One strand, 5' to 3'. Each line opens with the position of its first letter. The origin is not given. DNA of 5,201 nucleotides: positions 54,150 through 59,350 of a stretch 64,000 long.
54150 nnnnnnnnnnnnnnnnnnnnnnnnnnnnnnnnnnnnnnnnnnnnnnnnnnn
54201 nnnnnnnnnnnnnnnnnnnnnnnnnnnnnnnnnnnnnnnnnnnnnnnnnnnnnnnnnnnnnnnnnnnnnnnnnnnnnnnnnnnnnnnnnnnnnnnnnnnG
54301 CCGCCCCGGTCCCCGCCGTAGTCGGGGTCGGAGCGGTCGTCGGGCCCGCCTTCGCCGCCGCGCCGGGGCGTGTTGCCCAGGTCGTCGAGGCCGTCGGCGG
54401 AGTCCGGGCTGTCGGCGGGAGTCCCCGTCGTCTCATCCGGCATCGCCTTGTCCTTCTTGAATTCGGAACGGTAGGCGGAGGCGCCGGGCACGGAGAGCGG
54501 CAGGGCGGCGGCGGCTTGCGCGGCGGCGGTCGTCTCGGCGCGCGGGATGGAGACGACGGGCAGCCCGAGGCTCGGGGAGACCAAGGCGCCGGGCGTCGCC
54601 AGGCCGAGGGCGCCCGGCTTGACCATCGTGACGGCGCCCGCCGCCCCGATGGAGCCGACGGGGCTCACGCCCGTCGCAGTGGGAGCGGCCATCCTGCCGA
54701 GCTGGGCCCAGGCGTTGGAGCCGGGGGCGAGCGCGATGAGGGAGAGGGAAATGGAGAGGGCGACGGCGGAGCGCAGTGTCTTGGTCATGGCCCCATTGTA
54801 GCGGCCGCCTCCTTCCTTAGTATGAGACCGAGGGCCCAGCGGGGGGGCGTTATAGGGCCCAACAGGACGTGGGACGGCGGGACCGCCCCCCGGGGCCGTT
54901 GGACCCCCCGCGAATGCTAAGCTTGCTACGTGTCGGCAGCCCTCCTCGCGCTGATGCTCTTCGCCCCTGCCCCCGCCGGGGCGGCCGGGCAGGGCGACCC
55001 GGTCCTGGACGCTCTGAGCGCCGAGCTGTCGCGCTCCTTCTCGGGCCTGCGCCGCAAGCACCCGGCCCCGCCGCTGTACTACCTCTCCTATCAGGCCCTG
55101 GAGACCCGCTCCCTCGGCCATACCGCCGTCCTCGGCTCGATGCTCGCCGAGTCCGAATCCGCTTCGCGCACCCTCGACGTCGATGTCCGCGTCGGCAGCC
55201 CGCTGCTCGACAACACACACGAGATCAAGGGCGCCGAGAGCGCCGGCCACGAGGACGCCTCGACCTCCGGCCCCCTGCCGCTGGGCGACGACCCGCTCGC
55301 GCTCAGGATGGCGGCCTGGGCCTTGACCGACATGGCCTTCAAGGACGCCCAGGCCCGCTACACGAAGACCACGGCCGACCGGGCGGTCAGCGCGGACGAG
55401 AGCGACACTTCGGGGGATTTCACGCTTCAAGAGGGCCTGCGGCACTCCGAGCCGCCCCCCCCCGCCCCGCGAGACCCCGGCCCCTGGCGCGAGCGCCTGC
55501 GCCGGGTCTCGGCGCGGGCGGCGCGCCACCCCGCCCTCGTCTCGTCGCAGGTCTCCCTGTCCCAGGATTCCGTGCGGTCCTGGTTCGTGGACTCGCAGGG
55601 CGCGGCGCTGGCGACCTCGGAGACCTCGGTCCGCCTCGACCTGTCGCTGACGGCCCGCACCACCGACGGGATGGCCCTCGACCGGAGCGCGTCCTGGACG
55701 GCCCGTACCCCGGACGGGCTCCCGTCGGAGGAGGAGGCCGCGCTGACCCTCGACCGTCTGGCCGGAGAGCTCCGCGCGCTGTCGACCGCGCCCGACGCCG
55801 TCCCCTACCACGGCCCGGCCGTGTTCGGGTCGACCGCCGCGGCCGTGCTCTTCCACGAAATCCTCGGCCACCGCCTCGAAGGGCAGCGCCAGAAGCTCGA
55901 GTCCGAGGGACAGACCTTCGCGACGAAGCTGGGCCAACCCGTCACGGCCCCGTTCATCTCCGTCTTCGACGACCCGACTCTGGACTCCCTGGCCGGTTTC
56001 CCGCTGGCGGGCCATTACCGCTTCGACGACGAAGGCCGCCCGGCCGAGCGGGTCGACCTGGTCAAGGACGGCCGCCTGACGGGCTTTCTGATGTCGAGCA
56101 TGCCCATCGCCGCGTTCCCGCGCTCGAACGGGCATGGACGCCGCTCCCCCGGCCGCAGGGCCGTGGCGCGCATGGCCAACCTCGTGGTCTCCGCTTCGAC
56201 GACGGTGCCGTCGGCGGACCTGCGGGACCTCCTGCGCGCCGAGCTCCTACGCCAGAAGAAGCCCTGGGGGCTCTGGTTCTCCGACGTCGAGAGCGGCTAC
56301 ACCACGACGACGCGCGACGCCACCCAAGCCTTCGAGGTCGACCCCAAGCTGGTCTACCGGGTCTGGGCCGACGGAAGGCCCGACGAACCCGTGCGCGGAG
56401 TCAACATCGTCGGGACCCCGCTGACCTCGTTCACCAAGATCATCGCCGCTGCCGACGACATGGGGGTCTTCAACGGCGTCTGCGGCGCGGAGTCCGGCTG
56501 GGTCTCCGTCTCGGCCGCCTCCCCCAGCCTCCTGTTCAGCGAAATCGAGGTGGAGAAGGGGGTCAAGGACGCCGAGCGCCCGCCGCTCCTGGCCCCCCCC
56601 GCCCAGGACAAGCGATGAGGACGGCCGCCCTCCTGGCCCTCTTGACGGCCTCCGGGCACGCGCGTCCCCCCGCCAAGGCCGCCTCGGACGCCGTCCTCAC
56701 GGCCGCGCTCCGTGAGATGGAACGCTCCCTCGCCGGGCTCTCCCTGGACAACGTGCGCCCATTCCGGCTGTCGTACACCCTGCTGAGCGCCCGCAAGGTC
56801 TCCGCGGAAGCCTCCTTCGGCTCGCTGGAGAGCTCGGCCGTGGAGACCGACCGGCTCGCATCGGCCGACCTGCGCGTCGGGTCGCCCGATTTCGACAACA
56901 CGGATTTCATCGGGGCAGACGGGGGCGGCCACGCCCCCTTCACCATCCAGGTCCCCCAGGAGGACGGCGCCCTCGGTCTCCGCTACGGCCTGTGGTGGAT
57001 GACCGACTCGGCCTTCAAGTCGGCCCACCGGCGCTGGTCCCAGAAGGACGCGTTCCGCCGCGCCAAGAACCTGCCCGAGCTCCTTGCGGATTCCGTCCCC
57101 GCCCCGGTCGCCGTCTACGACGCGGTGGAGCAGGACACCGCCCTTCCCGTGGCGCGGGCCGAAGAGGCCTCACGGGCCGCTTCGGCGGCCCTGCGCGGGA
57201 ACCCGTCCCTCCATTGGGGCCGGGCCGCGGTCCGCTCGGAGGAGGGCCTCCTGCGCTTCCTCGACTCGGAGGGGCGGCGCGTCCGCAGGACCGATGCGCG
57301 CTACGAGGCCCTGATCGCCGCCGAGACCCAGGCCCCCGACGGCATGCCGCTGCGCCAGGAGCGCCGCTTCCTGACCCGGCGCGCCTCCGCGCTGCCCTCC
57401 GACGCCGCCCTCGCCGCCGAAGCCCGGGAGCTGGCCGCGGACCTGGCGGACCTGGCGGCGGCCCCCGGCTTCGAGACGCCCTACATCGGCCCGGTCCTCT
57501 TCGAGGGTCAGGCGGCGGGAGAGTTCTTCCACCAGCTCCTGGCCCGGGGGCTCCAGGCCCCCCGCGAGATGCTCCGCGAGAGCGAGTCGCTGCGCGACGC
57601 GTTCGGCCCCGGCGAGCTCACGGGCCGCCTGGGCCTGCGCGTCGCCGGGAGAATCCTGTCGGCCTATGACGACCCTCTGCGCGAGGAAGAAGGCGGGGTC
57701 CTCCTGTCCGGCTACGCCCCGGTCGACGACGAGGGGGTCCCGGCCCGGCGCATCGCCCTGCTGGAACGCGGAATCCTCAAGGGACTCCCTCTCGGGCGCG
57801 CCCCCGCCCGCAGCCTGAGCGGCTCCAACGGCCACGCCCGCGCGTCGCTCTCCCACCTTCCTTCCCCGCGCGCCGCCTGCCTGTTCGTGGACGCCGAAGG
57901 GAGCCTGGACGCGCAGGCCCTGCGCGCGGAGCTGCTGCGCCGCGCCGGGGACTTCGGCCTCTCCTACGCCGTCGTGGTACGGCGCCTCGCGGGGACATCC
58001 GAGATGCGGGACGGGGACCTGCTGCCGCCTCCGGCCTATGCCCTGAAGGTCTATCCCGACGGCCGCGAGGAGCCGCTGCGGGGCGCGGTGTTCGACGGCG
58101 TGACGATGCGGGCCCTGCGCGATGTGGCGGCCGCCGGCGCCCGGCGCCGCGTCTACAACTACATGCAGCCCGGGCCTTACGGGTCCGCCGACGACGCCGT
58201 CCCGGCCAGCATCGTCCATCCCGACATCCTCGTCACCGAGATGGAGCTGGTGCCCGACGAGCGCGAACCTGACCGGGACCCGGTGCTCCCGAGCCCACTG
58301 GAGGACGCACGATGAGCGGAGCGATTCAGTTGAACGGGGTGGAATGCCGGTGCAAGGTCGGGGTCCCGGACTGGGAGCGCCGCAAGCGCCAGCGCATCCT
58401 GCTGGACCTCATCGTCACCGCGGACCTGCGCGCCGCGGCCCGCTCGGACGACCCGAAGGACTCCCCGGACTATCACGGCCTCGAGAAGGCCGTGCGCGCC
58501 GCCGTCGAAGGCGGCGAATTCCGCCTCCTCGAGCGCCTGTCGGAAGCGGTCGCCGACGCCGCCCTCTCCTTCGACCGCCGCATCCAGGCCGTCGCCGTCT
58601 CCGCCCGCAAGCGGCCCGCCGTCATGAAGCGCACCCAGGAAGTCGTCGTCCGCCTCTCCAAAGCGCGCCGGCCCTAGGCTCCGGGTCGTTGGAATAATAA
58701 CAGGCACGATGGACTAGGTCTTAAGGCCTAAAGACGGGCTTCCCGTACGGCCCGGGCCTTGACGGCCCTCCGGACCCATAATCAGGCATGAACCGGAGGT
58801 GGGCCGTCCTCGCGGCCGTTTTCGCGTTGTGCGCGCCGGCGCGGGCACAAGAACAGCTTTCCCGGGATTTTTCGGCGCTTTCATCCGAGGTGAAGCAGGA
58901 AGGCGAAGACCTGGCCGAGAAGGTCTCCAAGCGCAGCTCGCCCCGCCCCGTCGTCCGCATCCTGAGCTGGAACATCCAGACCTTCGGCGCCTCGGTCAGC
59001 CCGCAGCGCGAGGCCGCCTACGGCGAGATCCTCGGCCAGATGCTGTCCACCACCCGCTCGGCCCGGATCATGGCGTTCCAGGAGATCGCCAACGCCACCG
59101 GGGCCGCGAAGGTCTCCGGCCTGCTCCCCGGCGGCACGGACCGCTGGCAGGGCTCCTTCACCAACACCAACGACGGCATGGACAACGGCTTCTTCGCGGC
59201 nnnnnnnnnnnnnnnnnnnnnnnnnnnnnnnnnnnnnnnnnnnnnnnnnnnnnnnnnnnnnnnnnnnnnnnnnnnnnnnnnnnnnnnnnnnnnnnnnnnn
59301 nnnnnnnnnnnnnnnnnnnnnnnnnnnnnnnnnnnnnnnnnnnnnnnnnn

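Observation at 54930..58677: Signal-peptide-bearing TldD/TldE-like pair translationally coupled to folB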

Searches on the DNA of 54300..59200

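Call 54: search_rna_families(source=window, start=54300, end=59200, threshold=evalue, max_evalue=1)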
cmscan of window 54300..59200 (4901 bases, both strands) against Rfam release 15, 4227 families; matches with E-value up to 1: 0.
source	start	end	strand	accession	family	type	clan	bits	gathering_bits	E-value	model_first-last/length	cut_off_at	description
